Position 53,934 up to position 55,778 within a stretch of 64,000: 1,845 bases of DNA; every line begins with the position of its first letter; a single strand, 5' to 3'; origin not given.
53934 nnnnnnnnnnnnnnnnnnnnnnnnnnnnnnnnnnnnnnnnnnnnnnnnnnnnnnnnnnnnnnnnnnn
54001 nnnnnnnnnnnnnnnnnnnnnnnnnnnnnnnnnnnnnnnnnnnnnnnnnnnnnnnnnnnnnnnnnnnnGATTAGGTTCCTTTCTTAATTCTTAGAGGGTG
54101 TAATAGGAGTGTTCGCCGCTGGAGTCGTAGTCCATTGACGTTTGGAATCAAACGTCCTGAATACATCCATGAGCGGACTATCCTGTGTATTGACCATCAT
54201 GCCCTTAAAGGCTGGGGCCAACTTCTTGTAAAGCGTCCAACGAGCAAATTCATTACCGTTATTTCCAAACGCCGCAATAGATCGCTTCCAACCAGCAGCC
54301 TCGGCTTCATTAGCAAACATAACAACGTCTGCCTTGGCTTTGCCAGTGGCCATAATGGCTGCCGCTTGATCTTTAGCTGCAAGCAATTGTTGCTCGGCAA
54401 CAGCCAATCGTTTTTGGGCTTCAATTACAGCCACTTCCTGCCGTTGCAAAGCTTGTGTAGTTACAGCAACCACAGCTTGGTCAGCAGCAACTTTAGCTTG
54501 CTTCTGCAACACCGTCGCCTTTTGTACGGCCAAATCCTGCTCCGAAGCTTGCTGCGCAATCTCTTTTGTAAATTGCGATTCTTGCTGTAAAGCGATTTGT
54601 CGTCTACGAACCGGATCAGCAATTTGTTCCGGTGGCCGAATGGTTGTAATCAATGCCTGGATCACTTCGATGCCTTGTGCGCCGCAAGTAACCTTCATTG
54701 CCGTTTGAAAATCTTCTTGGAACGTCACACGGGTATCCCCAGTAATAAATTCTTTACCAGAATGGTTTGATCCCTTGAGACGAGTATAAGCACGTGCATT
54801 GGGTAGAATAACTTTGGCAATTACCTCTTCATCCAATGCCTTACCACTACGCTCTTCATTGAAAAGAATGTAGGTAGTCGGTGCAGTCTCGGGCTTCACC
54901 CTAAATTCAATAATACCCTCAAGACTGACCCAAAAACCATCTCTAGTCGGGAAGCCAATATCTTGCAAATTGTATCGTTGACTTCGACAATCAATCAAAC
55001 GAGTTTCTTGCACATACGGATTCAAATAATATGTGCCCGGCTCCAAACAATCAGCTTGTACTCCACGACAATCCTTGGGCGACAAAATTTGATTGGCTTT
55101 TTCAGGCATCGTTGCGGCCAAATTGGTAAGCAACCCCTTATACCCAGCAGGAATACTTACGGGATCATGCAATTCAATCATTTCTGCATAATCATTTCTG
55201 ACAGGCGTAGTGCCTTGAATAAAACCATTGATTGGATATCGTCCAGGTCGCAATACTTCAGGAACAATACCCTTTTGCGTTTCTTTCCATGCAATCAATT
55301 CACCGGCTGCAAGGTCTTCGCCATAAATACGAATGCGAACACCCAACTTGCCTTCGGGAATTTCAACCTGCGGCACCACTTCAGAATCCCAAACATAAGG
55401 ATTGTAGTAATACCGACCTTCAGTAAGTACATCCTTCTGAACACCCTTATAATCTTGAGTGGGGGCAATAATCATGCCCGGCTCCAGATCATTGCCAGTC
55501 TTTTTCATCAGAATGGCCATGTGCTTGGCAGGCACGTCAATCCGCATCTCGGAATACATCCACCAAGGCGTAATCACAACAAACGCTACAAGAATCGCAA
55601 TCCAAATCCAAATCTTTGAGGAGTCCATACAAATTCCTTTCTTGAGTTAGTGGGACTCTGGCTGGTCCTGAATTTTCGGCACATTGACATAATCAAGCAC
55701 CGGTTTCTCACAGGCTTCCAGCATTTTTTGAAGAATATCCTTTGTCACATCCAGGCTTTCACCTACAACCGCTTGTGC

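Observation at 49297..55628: Membrane-remodelling-like module: PspA/IM30-like protein, an HNH-domain protein, small TM proteins and two tandem SPFH/band-7 paralogs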

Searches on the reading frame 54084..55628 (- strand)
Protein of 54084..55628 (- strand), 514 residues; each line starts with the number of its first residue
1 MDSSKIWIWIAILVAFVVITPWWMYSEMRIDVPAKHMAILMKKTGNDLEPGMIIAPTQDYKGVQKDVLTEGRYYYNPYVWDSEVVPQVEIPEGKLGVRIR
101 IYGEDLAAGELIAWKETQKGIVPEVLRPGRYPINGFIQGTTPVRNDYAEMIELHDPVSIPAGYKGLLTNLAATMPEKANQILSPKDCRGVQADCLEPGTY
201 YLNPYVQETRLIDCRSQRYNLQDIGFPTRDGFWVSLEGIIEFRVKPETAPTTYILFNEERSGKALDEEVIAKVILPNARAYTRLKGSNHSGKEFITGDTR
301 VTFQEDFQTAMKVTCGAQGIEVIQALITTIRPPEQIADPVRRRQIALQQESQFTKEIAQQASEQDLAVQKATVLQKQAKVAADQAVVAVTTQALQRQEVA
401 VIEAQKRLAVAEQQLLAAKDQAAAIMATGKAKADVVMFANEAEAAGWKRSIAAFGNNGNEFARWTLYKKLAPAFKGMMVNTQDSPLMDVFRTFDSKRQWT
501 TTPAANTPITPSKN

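Call 3: search_protein_families(library=pfam, proteins=[window:54084-55628:-], max_evalue=1)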
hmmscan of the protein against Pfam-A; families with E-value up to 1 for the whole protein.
window:54084-55628:- (514 aa): 1 family
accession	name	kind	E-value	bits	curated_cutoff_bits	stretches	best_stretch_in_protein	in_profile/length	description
PF01145.31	Band_7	-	1.2e-27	97.5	23.6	1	190-360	16-174/176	SPFH domain / Band 7 family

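Call 4: search_protein_families(library=phrogs, proteins=[window:54084-55628:-], max_evalue=0.01)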
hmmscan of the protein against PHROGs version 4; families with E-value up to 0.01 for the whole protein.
window:54084-55628:- (514 aa): 2 families
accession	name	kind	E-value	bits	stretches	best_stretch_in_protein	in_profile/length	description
phrog_200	-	other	8e-15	55.8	1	159-425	104-320/379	lipoprotein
phrog_11908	-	unknown function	0.0027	17.6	1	319-443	232-363/430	-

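Call 6: search_protein_families(library=ncbifam, proteins=[window:54084-55628:-], max_evalue=0.1)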
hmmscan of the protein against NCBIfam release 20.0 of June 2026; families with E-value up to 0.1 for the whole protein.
window:54084-55628:- (514 aa): 2 families
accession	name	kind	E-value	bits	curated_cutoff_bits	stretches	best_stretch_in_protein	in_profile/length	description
TIGR01933.1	hflK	equivalog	0.024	14.1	159.4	1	195-392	22-208/261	FtsH protease activity modulator HflK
TIGR02651.1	RNase_Z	equivalog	0.058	12.4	292.95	0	328-385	187-244/302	ribonuclease Z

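Call 7: search_protein_families(library=padloc, proteins=[window:54084-55628:-], max_evalue=0.1)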
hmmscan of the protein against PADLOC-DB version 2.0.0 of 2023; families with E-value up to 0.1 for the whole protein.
window:54084-55628:- (514 aa): 0 families

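Call 11: search_dna_similar(query=window:54084-55628:-, collection=phages, mode=protein, max_rows=30)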
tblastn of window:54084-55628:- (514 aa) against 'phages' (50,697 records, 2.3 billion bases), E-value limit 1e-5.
Records with a match: 2; places in all: 2; records where one place covers at least 80% of the query: 0.
Best place of each record, by identity: <60% 2.
By first word of the organism name: Vibrio 2.
By host as written in the record: Vibrio cholerae O1 El Tor 2.
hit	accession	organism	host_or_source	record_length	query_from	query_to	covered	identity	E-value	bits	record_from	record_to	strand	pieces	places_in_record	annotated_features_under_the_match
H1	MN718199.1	Vibrio phage vB_VchM_Kuja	Vibrio cholerae O1 El Tor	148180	13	219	40%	27.7%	3e-8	63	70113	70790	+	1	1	putative membrane protein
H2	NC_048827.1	Vibrio phage vB_VchM_Kuja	Vibrio cholerae O1 El Tor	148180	13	219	40%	27.7%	3e-8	63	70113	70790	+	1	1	hypothetical protein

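Call 14: get_annotated_region(hit=H1, flank=6000)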
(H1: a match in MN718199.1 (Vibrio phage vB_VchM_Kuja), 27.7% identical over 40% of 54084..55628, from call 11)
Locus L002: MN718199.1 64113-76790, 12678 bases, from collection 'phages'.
description: Vibrio phage vB_VchM_Kuja, complete genome.
organism: Vibrio phage vB_VchM_Kuja (NCBI taxid 2686437)
taxonomy: Viruses; Duplodnaviria; Heunggongvirae; Uroviricota; Caudoviricetes; Ackermannviridae; Kujavirus; Kujavirus kuja
host: Vibrio cholerae O1 El Tor; source: River Kuja; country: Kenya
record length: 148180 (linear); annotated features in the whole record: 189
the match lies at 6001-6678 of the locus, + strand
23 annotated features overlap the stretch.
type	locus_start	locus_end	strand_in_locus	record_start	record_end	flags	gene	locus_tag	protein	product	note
CDS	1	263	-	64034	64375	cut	-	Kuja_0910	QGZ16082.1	hypothetical protein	MGA_92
CDS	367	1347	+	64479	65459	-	-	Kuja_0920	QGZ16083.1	hypothetical protein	MGA_93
CDS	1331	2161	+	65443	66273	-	-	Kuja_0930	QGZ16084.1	hypothetical protein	MGA_94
CDS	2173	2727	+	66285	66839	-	-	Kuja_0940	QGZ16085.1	hypothetical protein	MGA_95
CDS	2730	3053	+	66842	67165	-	-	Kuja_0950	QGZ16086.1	hypothetical protein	MGA_96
CDS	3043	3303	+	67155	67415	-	-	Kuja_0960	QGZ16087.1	hypothetical protein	MGA_97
CDS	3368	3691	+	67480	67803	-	-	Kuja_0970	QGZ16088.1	hypothetical protein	MGA_98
CDS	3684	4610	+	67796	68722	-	-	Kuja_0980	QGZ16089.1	hypothetical protein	MGA_99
CDS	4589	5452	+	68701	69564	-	-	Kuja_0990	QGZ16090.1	hypothetical protein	MGA_100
CDS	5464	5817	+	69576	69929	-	-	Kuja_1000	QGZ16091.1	putative membrane protein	MGA_101; One transmembrane domain found with Phobius and TMHMM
CDS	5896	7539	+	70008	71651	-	-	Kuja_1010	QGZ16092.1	putative membrane protein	MGA_102; One or two transmembrane domains found with Phobius and TMHMM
CDS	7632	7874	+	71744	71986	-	-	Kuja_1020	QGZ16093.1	hypothetical protein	MGA_103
CDS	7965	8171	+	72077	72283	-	-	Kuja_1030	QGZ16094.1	hypothetical protein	MGA_104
CDS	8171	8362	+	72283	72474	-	-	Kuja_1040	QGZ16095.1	hypothetical protein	MGA_105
CDS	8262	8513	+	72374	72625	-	-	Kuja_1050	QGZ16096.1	putative membrane protein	MGA_106; One transmembrane domain found with Phobius and TMHMM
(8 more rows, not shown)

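Call 27: find_homologous_proteins(query=window:54084-55628:-, max_evalue=0.001)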
Query window:54084-55628:- (514 aa): 1045 proteins with E <= 0.001 among 8000 candidates; the best 120 are listed.
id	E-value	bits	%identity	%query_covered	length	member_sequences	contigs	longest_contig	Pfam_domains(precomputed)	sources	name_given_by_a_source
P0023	0.0e+0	1154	99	100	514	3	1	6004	PF01145.32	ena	-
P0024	3.6e-287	971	84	100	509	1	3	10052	PF01145.32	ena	-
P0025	8.9e-247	838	72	99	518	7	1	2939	PF01145.32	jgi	jgi:hypothetical protein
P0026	4.1e-246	836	73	99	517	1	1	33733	PF01145.32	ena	-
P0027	6.1e-246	835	74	96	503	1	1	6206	PF01145.32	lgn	-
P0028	1.0e-244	831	75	95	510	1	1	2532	PF01145.32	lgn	-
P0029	1.5e-244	831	72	100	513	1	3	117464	PF01145.32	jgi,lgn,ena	jgi:regulator of protease activity HflC (stomatin/prohibitin superfamily)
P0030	3.5e-244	829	74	95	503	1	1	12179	PF01145.32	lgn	-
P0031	7.5e-244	828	74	94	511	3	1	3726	PF01145.32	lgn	-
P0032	1.2e-243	828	72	99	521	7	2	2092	PF01145.32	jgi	jgi:regulator of protease activity HflC (stomatin/prohibitin superfamily)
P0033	4.2e-243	826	74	95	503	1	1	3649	PF01145.32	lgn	-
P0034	6.4e-243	825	73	95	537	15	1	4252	PF01145.32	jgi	jgi:regulator of protease activity HflC (stomatin/prohibitin superfamily)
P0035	3.7e-241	819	74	96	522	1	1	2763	PF01145.32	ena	-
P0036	3.9e-241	819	73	96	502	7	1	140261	PF01145.32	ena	-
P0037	3.9e-240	816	73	96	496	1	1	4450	PF01145.32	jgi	jgi:regulator of protease activity HflC (stomatin/prohibitin superfamily)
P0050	6.6e-231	786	70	96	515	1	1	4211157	PF01145.32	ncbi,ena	-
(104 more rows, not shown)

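Call 28: find_encoding_contigs(protein=P0050, flank=10000, max_places=1)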
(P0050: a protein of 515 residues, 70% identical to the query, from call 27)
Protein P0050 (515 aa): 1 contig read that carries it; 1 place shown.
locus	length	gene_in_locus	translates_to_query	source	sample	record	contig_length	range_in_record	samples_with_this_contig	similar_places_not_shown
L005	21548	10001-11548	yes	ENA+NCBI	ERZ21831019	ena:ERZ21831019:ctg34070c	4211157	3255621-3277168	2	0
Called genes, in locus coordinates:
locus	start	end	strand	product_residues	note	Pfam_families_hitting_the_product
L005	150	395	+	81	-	PF02604:PhdYeFM_antitox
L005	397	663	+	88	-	PF05016:ParE_toxin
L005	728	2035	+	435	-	PF13102:Phage_int_SAM_5 (weak), PF00589:Phage_integrase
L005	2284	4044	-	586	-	PF11832:DUF3352 (faint)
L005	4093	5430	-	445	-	PF00004:AAA (weak), PF07724:AAA_2 (weak), PF07728:AAA_5 (faint), PF07724:AAA_2, PF00004:AAA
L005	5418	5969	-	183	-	PF00227:Proteasome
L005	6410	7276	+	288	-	PF03983:SHD1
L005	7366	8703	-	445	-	-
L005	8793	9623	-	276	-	PF00037:Fer4 (faint), PF12797:Fer4_2 (faint), PF12837:Fer4_6 (faint), PF12838:Fer4_7, PF13237:Fer4_10 (weak), PF14697:Fer4_21 (weak), PF13187:Fer4_9, PF00881:Nitroreductase, +1 more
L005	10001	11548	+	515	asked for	PF01145:Band_7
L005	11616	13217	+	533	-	PF01145:Band_7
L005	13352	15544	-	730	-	PF00580:UvrD-helicase, PF13604:AAA_30 (faint), PF13245:AAA_19, PF13361:UvrD_C, PF13538:UvrD_C_2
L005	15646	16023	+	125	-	-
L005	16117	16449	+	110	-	PF02416:TatA_B_E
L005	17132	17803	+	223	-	-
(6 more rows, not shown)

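Call 29: find_encoding_contigs(protein=P0029, flank=10000, max_places=1)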
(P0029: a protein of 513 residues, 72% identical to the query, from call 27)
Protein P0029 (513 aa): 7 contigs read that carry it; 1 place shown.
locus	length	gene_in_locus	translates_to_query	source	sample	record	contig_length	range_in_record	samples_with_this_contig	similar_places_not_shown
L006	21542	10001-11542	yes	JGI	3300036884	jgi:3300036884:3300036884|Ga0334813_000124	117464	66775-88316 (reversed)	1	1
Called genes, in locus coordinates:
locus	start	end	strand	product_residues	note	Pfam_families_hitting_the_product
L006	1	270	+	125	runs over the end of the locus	PF01451:LMWPc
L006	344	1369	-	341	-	PF00294:PfkB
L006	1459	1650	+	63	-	-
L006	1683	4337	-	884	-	PF01136:Peptidase_U32, PF12392:DUF3656, PF01136:Peptidase_U32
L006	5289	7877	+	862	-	PF13650:Asp_protease_2 (faint), PF13975:gag-asp_proteas (faint), PF12951:PATR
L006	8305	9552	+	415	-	-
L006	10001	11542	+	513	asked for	PF01145:Band_7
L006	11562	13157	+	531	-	PF01145:Band_7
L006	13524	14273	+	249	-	PF04012:PspA_IM30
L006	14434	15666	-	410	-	PF25917:BSH_RND, PF25919:BSH_CusB, PF25973:BSH_CzcB, PF25984:BSH_YknX (weak), PF25881:HH_YBHG, PF25954:Beta-barrel_RND_2, PF25967:RND-MFP_C (weak), PF25989:YknX_C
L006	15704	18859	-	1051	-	PF00873:ACR_tran, PF03176:MMPL (faint)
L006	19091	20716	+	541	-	PF02321:OEP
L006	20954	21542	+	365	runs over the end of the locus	-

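Call 36: find_related_loci(query=window:54084-55628:-, collection=genome_contigs, flank=8000)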
Query window:54084-55628:- (514 aa) in genome_contigs; peptide patterns used: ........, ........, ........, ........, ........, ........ (x = any residue, [..] = any of these).
27 stretches matched a pattern; 1 encode a relative of the query (tblastn E <= 1e-3); 1 distinct loci.
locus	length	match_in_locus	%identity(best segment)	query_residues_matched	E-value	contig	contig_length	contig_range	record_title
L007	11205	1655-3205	56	2-505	0e+0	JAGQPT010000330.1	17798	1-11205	MAG: Planctomycetales bacterium isolate HKST-UBA47 k127_2209115, whole genome shotgun sequence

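Call 39: find_related_loci(query=A3, collection=viral_contigs, flank=10000)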
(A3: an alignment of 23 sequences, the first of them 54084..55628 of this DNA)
Query A3 (514 aa) in viral_contigs; peptide patterns used: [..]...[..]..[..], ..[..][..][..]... (x = any residue, [..] = any of these).
78 stretches matched a pattern; 6 encode a relative of the query (tblastn E <= 1e-3); 6 distinct loci.
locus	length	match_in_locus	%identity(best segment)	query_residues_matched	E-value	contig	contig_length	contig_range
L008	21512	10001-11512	59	5-493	0e+0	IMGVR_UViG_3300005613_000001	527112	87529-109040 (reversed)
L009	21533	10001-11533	53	5-498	2e-180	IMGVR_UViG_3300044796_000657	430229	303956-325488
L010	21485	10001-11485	53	10-496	9e-177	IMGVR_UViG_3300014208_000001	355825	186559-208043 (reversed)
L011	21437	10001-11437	47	22-498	2e-148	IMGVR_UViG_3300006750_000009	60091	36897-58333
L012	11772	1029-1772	54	5-243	3e-84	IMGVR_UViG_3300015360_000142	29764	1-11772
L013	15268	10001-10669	25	151-393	4e-7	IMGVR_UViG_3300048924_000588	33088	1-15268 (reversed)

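Call 48: find_encoding_contigs(protein=P0024, flank=10000, max_places=2)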
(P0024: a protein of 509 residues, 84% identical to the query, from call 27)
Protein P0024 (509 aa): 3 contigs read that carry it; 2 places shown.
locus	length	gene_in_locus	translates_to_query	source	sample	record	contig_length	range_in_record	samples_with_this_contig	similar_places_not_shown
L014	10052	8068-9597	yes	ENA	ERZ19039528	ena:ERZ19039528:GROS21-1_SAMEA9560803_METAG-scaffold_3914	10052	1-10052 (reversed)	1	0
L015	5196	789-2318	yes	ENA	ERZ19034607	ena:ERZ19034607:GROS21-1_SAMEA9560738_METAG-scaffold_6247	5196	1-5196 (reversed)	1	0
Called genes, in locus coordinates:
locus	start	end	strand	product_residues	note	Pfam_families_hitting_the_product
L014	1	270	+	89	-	?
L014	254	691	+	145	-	-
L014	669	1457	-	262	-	PF14528:LAGLIDADG_3 (weak)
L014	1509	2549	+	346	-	PF03747:ADP_ribosyl_GH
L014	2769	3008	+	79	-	-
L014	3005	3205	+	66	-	-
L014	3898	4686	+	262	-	PF04127:DFP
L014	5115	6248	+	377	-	PF02441:Flavoprotein, PF01551:Peptidase_M23 (faint)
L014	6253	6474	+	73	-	-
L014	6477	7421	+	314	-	PF13671:AAA_33 (weak), PF00702:Hydrolase (faint), PF13419:HAD_2 (faint), PF08645:PNK3P, PF13242:Hydrolase_like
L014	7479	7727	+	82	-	-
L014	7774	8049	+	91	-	-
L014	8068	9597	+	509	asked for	PF01145:Band_7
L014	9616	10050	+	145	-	?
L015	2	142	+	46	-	?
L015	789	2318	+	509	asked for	PF01145:Band_7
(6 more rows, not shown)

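Call 62: search_solved_structures(query=A3, max_evalue=0.001, show_alignments=1)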
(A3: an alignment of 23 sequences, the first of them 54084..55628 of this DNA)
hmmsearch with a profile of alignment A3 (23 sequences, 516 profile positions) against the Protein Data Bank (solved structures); distinct sequences matched with E-value up to 0.001: 3.
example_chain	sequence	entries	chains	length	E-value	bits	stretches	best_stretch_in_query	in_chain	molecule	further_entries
8rrh_A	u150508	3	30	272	0.00026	22.7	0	187-276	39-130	Prohibitin 1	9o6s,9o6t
9unl_E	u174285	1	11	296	0.00035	22.3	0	187-276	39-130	Prohibitin 1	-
9o9z_A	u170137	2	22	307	0.00037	22.2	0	187-276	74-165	Prohibitin 1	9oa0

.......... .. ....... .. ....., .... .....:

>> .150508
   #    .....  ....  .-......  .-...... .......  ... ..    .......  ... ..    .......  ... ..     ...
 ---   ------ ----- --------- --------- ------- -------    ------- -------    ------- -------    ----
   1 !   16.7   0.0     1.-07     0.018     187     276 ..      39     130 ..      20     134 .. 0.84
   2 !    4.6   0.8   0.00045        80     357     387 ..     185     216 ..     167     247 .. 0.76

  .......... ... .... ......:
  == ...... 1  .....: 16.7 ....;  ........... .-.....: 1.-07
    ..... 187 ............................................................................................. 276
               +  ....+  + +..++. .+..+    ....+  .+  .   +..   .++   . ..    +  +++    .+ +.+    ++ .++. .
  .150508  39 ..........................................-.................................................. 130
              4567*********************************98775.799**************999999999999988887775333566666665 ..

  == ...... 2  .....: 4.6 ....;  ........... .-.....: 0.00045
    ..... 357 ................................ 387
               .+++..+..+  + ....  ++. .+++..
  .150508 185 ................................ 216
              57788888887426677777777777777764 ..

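Call 72: find_related_loci(query=A3, collection=metagenome_contigs, flank=7000)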
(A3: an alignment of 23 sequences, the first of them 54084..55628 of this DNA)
Query A3 (514 aa) in metagenome_contigs; peptide patterns used: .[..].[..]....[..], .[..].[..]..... (x = any residue, [..] = any of these).
247 stretches matched a pattern; 156 encode a relative of the query (tblastn E <= 1e-3); the best 80 are kept; 80 distinct loci.
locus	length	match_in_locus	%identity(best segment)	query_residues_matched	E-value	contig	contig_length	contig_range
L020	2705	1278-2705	100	1-476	0e+0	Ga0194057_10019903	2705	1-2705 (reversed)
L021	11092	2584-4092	73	8-514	0e+0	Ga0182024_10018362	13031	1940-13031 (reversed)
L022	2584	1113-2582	72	5-484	0e+0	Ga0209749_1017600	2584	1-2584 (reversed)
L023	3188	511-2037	67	12-508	0e+0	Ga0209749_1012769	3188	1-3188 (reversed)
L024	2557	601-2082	65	17-497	0e+0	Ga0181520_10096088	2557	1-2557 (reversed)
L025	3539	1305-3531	65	10-497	0e+0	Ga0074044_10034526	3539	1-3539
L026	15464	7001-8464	64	22-496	0e+0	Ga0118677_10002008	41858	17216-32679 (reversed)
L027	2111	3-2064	75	18-505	0e+0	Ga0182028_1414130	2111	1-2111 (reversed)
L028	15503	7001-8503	56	2-497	0e+0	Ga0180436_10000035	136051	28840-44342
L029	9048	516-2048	55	1-494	0e+0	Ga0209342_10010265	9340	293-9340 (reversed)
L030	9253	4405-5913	58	9-508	0e+0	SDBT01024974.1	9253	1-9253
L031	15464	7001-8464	61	22-496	0e+0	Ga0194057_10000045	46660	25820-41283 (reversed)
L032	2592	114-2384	56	2-493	0e+0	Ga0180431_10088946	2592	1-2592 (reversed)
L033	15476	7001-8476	55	8-507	0e+0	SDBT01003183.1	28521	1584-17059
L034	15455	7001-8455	55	8-503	0e+0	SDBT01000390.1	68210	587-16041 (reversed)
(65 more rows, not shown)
